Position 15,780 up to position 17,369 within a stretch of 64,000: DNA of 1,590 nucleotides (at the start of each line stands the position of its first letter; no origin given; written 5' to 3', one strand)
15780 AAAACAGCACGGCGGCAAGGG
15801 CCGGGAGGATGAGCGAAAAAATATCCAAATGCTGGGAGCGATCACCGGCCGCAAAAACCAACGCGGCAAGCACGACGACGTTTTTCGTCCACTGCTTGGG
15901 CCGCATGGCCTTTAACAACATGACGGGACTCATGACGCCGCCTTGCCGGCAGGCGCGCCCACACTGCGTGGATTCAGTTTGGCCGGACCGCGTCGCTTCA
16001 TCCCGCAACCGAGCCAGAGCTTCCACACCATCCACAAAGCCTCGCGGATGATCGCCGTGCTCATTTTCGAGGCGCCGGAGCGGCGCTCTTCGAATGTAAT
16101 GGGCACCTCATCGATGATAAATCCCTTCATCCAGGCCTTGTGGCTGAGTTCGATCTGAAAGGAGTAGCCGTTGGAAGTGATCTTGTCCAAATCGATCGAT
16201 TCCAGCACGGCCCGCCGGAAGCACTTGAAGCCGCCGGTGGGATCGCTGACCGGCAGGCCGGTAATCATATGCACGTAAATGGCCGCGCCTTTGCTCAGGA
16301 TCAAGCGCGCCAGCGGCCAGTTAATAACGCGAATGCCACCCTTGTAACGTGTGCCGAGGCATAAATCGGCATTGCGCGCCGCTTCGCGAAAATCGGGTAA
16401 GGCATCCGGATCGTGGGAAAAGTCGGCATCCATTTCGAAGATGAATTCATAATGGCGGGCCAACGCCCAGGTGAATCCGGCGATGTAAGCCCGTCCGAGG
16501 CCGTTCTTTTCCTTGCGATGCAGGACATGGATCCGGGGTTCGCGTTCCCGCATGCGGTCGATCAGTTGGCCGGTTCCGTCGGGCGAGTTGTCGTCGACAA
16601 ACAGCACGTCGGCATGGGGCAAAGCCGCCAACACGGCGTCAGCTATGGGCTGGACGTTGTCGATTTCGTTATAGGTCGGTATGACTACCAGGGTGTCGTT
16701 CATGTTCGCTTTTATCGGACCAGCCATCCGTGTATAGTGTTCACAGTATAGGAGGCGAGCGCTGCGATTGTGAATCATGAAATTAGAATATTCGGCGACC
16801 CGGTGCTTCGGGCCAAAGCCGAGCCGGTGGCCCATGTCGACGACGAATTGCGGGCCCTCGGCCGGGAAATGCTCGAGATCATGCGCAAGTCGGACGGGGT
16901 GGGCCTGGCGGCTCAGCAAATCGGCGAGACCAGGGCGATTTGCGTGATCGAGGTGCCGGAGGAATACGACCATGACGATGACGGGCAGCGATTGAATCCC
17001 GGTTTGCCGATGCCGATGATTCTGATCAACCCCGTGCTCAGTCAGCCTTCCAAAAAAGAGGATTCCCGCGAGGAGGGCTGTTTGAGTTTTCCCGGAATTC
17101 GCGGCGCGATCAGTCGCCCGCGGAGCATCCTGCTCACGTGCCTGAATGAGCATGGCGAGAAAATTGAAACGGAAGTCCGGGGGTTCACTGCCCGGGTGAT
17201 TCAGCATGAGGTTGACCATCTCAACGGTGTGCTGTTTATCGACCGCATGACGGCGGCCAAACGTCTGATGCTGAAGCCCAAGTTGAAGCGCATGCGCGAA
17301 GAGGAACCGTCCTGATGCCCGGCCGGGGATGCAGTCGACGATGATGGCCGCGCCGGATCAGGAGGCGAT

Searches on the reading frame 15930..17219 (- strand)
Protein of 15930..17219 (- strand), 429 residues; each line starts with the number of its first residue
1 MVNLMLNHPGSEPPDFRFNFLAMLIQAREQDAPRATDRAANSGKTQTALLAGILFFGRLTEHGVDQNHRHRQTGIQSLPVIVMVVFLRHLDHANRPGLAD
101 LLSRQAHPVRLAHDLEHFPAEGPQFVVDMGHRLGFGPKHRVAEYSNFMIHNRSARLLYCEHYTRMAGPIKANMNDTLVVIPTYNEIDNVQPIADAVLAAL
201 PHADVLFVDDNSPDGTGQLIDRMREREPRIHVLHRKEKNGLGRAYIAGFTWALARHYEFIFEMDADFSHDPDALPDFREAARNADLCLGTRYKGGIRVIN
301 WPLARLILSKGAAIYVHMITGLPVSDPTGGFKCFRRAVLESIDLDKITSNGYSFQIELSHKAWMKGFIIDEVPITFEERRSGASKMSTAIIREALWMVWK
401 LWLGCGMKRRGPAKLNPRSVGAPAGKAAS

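Call 15: search_protein_families(library=pfam, proteins=[window:15930-17219:-], max_evalue=0.001)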
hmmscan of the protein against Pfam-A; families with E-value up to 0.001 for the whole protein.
window:15930-17219:- (429 aa): 1 family
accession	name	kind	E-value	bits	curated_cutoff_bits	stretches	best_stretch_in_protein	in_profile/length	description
PF00535.33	Glycos_transf_2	-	3.9e-27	95.6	23.3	1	178-341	2-166/168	Glycosyl transferase family 2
